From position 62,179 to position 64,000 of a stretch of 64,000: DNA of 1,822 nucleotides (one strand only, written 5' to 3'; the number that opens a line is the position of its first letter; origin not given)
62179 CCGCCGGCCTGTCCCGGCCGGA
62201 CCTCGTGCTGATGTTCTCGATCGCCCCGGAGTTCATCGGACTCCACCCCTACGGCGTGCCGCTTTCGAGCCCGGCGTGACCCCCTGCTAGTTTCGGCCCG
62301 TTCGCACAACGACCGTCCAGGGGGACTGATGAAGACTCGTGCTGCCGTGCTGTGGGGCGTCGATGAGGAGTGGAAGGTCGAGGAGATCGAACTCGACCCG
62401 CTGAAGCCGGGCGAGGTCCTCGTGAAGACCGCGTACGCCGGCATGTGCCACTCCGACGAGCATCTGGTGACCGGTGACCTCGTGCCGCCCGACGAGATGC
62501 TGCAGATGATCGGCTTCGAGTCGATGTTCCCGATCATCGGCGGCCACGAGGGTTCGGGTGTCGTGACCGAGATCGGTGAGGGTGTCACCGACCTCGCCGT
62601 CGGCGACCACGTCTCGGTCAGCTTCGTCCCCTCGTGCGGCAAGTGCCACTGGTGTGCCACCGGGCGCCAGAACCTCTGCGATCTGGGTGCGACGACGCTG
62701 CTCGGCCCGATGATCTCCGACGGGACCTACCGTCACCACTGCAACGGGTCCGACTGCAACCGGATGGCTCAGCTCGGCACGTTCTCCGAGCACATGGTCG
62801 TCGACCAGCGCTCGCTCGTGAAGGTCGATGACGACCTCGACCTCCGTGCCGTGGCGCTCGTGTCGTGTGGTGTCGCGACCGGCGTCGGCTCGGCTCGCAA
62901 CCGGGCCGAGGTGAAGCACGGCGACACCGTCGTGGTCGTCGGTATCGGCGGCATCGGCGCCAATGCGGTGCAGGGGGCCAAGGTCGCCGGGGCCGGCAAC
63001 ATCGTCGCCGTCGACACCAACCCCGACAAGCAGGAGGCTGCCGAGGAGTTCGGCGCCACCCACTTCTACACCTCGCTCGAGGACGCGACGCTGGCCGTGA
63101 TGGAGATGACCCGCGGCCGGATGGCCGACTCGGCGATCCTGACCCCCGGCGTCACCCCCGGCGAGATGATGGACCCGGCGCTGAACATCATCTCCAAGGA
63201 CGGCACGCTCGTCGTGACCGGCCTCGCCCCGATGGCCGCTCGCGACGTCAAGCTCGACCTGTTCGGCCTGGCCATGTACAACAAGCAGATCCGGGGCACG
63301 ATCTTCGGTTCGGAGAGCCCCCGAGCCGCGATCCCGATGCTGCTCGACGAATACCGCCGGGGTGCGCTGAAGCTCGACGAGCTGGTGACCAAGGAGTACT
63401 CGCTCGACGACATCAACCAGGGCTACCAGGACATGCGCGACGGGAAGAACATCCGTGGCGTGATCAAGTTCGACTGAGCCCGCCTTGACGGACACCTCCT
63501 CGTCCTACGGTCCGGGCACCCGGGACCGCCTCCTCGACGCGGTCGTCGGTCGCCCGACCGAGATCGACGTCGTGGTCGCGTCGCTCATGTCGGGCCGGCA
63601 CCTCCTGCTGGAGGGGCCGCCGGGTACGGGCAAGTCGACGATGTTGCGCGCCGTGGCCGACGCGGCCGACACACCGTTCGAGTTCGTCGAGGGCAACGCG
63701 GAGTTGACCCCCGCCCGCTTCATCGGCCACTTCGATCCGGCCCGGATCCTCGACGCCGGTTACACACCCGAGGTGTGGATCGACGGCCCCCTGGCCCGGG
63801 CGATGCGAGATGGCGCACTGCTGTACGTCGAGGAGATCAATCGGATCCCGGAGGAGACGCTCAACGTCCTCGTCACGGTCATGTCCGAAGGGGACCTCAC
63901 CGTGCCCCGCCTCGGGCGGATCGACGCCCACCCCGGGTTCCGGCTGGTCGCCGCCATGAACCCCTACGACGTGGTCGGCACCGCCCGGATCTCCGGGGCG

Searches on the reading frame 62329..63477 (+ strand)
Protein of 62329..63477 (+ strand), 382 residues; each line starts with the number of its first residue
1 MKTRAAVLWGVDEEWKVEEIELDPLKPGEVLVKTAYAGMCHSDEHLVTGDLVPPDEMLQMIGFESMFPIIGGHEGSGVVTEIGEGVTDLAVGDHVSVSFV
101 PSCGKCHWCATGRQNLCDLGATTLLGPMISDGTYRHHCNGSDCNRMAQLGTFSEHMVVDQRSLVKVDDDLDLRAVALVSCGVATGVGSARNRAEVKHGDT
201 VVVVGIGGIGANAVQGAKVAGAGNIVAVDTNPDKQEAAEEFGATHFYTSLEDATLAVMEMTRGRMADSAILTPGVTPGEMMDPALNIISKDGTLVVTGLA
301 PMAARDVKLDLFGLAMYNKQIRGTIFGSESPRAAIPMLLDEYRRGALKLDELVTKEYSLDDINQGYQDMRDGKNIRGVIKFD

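Call 9: search_protein_families(library=ncbifam, proteins=[window:62347-63477:+], max_evalue=0.00001)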
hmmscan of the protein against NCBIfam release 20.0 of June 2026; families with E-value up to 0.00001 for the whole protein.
window:62347-63477:+ (376 aa): 22 families
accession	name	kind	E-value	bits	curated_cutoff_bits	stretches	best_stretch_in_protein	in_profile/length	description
TIGR03989.1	Rxyl_3153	subfamily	6.3e-153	509.4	440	1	1-375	6-370/370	NDMA-dependent alcohol dehydrogenase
TIGR02818.1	adh_III_F_hyde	equivalog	1.6e-77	261.1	543.95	1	3-375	8-368/368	S-(hydroxymethyl)glutathione dehydrogenase/class III alcohol dehydrogenase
TIGR03451.1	mycoS_dep_FDH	equivalog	1.4e-58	198.4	512.9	1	12-374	17-357/358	S-(hydroxymethyl)mycothiol dehydrogenase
NF006940.0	PRK09422.1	equivalog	4.4e-40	137.7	344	1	7-374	10-334/338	alcohol dehydrogenase AdhP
NF041097.1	keto_inos_dh_IolM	equivalog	4.3e-39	134.3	450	1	8-368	39-382/389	scyllo-inosose 3-dehydrogenase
NF010344.0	PRK13771.1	subfamily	1.4e-34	119.5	349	2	144-369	116-326/334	putative alcohol dehydrogenase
TIGR00692.1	tdh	equivalog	4.4e-31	108.1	458.35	1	11-370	13-335/340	L-threonine 3-dehydrogenase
NF047908.1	AldhRedAhr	equivalog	5.8e-31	107.6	470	2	9-120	16-117/335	NADPH-dependent aldehyde reductase Ahr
TIGR03366.1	HpnZ_proposed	hypoth_equivalog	1.7e-30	106.3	328.1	1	18-355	2-314/315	putative phosphonate catabolism associated alcohol dehydrogenase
TIGR03201.1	dearomat_had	equivalog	8e-30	104.1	338.65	1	10-373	12-346/349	6-hydroxycyclohex-1-ene-1-carbonyl-CoA dehydrogenase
NF003808.0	PRK05396.1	equivalog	1.3e-27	96.6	380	1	12-373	16-338/341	L-threonine 3-dehydrogenase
NF007489.0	PRK10083.1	equivalog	2e-27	96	376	1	10-359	13-319/339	Zn-dependent oxidoreductase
NF041172.1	AcrlCoa_red_Thmprot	equivalog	8.6e-27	93.9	500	2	143-370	115-328/334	acryloyl-CoA reductase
NF007642.0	PRK10309.1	equivalog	2e-22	79.9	550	1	10-292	13-260/347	galactitol-1-phosphate 5-dehydrogenase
TIGR02824.1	quinone_pig3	subfamily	6e-19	68.2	296.8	1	139-369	87-318/325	putative NAD(P)H quinone oxidoreductase, PIG3 family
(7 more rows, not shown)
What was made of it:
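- On Mycofactocin-dependent nicotinoprotein dehydrogenases (TIGR03989): The gene at 62329/62347-63477 scores 509.4 bits vs cutoff 440 (call 9).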

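Call 21: find_encoding_contigs(protein=window:62347-63477:+, flank=10000, max_places=8)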
Protein window:62347-63477:+ (376 aa): no gene with exactly this product is on record in the collection.
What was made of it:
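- Tried and rejected: The first look-up of the ADH used the GTG start at 62347 and found nothing (call 21).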

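Call 22: find_encoding_contigs(protein=window:62329-63477:+, flank=10000, max_places=8)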
Protein window:62329-63477:+ (382 aa): 5 contigs read that carry it; 5 places shown.
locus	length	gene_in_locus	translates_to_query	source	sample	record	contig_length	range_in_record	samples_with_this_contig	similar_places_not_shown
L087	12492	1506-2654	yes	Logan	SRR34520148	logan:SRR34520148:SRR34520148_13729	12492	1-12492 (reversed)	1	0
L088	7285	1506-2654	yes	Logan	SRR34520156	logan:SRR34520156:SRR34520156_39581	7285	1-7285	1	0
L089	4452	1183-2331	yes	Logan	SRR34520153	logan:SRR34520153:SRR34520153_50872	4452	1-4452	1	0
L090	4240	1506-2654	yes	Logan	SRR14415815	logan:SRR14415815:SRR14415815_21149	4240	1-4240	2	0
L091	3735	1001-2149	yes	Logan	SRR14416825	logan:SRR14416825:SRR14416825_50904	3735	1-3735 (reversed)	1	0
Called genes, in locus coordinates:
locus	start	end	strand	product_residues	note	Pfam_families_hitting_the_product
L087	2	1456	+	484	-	?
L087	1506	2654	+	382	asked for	PF08240:ADH_N, PF00107:ADH_zinc_N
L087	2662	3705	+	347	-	PF01078:Mg_chelatase (faint), PF13191:AAA_16 (weak), PF20030:bpMoxR, PF00004:AAA (weak), PF07726:AAA_3, PF07728:AAA_5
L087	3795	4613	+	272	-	PF05762:VWA_CoxE, PF00092:VWA (faint), PF13519:VWA_2 (weak)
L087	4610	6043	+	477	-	PF00535:Glycos_transf_2, PF13641:Glyco_tranf_2_3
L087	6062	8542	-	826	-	PF26095:CC_Bre1 (faint)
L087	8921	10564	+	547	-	PF00929:RNase_T, PF16473:Rv2179c-like (faint), PF01541:GIY-YIG, PF27096:UvrC_M (weak)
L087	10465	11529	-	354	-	PF02885:Glycos_trans_3N, PF00591:Glycos_transf_3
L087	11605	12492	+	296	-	?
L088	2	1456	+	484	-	?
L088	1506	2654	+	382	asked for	PF08240:ADH_N, PF00107:ADH_zinc_N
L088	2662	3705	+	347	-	PF01078:Mg_chelatase (faint), PF13191:AAA_16 (weak), PF20030:bpMoxR, PF00004:AAA (weak), PF07726:AAA_3, PF07728:AAA_5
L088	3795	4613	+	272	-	PF05762:VWA_CoxE, PF00092:VWA (faint), PF13519:VWA_2 (weak)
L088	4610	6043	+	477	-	PF00535:Glycos_transf_2, PF13641:Glyco_tranf_2_3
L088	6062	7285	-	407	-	?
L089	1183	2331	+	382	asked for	PF08240:ADH_N, PF00107:ADH_zinc_N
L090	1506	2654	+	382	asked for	PF08240:ADH_N, PF00107:ADH_zinc_N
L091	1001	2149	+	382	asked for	PF08240:ADH_N, PF00107:ADH_zinc_N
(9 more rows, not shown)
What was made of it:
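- Tried and rejected: The recorded gene uses the ATG at 62329 (call 22).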

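Call 23: search_protein_families(library=ncbifam, proteins=[L087:4610-6043:+, L087:2662-3705:+, L087:3795-4613:+, L087:6062-8542:-], max_evalue=0.00001)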
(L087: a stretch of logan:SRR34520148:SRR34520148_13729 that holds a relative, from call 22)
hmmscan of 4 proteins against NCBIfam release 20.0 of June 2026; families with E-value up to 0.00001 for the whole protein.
L087:4610-6043:+ (477 aa): 2 families
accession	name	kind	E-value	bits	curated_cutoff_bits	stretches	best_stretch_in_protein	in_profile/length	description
TIGR03965.1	mycofact_glyco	equivalog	6e-101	338.6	280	1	11-472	2-463/467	mycofactocin biosynthesis glycosyltransferase MftF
NF041875.1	EPS_EpsD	equivalog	3.3e-12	46.4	370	1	109-323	15-237/325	exopolysaccharide biosynthesis glycosyltransferase EpsD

L087:2662-3705:+ (347 aa): 5 families
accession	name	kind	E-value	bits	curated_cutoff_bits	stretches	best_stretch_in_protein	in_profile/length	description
TIGR02640.1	gas_vesic_GvpN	equivalog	7.4e-23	81.4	266.8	1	34-238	18-230/262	gas vesicle protein GvpN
NF047784.1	MadB_ATPase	equivalog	3e-11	43.1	475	1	102-247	129-264/298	MadB family AAA-type ATPase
TIGR02031.1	BchD-ChlD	equivalog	8.1e-11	41.3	499.55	1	41-187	20-169/608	magnesium chelatase ATPase subunit D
TIGR02442.1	Cob-chelat-sub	hypoth_equivalog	5.7e-10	38.3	779.45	1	62-215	84-231/641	putative cobaltochelatase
TIGR00764.1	lon_rel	equivalog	9.4e-07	27.8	516.6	0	14-60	14-60/608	ATP-dependent protease LonB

L087:3795-4613:+ (272 aa): 0 families

L087:6062-8542:- (826 aa): 4 families
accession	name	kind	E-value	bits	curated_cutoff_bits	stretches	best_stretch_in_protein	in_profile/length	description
TIGR02169.1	SMC_prok_A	equivalog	1.3e-08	33.1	729.4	1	131-387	239-496/1165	chromosome segregation protein SMC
TIGR02168.1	SMC_prok_B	equivalog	5.1e-08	31.1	567.35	0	240-417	677-857/1181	chromosome segregation protein SMC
NF002572.0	PRK02224.1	equivalog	7.1e-07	27.9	1087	1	134-388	210-446/888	DNA double-strand break repair ATPase Rad50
NF045487.1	ASRP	equivalog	7.2e-07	28.2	300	0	136-413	210-473/593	archaea-specific SMC-related protein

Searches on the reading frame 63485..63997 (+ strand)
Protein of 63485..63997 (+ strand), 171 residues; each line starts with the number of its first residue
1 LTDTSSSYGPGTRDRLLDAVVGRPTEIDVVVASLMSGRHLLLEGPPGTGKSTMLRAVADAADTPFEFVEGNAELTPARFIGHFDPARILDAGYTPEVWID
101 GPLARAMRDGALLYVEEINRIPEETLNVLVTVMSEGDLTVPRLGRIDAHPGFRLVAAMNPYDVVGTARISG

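Call 9: search_protein_families(library=ncbifam, proteins=[window:63485-63997:+], max_evalue=0.00001)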
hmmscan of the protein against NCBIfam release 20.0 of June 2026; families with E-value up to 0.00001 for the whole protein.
window:63485-63997:+ (171 aa): 6 families
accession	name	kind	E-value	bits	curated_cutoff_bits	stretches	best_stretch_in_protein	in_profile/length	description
TIGR02640.1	gas_vesic_GvpN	equivalog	3.3e-16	59.6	266.8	1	34-165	18-165/262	gas vesicle protein GvpN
TIGR02442.1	Cob-chelat-sub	hypoth_equivalog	2.4e-10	39.5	779.45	1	62-160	84-179/641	putative cobaltochelatase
TIGR02031.1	BchD-ChlD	equivalog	1.9e-09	36.8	499.55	1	41-164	20-147/608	magnesium chelatase ATPase subunit D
TIGR00764.1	lon_rel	equivalog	1.3e-07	30.6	516.6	1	14-60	14-60/608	ATP-dependent protease LonB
NF047784.1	MadB_ATPase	equivalog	1.8e-07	30.7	475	0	101-149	128-178/298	MadB family AAA-type ATPase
TIGR02030.1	BchI-ChlI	equivalog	2.1e-06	27.1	466.95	0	74-161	100-184/337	magnesium chelatase ATPase subunit I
